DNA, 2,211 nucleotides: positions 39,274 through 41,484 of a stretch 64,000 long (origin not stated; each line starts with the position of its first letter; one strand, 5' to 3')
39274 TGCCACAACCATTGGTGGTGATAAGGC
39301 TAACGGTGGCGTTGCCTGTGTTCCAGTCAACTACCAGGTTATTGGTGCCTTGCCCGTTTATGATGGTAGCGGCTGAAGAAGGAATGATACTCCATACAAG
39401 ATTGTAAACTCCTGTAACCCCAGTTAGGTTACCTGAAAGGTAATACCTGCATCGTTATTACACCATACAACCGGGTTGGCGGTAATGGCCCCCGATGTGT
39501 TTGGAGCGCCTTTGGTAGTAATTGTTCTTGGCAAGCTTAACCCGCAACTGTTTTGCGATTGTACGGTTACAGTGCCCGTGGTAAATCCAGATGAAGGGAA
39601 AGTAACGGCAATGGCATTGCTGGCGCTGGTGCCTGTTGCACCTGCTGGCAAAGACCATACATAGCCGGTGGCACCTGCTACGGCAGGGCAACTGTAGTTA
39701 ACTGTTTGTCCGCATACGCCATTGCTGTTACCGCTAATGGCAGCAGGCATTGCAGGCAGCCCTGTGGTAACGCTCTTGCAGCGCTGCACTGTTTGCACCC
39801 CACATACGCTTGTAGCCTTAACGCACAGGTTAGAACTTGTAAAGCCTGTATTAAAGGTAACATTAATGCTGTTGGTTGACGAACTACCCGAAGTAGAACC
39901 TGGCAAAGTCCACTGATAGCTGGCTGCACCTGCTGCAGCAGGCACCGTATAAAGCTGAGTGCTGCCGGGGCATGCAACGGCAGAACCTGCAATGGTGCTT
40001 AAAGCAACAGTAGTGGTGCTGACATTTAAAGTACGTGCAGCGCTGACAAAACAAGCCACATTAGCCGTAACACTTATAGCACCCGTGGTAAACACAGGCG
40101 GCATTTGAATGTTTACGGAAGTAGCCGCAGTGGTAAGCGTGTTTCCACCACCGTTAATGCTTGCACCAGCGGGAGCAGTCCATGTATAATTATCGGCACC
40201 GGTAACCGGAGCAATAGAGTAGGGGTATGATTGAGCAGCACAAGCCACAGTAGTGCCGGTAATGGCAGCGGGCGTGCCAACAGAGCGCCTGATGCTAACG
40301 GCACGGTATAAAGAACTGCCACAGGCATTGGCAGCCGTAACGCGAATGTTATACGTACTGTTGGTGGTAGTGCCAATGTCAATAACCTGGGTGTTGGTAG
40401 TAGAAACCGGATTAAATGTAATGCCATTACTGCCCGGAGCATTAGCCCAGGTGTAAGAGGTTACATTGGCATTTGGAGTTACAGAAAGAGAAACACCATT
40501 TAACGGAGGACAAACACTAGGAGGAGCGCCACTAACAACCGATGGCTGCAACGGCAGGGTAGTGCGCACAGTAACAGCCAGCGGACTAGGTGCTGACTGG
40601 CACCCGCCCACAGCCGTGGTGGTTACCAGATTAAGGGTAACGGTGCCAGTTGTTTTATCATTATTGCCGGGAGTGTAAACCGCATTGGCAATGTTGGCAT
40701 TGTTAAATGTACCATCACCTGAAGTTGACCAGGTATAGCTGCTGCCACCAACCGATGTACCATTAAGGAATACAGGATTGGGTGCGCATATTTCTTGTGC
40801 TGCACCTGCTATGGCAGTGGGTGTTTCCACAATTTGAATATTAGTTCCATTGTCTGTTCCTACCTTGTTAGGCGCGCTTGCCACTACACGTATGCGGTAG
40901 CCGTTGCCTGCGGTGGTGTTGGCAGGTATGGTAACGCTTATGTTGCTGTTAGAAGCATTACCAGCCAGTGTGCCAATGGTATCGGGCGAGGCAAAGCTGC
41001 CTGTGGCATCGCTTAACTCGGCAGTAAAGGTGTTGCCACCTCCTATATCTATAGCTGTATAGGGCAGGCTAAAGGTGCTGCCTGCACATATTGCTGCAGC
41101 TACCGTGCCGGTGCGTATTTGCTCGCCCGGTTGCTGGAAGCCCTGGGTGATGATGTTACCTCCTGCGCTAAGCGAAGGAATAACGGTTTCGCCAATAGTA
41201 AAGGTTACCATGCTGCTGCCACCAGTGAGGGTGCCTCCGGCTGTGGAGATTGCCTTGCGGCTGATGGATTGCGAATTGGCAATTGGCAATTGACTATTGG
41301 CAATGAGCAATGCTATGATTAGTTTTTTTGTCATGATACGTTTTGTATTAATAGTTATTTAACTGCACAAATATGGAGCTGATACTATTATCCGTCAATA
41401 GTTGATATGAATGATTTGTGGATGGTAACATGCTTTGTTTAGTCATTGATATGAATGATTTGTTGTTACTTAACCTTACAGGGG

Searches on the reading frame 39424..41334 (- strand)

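Call 64: search_protein_families(library=pfam, proteins=[window:39424-41334:-], max_evalue=0.00001)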
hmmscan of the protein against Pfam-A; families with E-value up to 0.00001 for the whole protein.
window:39424-41334:- (636 aa): 1 family
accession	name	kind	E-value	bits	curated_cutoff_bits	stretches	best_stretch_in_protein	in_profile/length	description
PF19408.5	PKD_6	-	2.1e-46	156.6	25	4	527-605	2-80/82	PKD-like domain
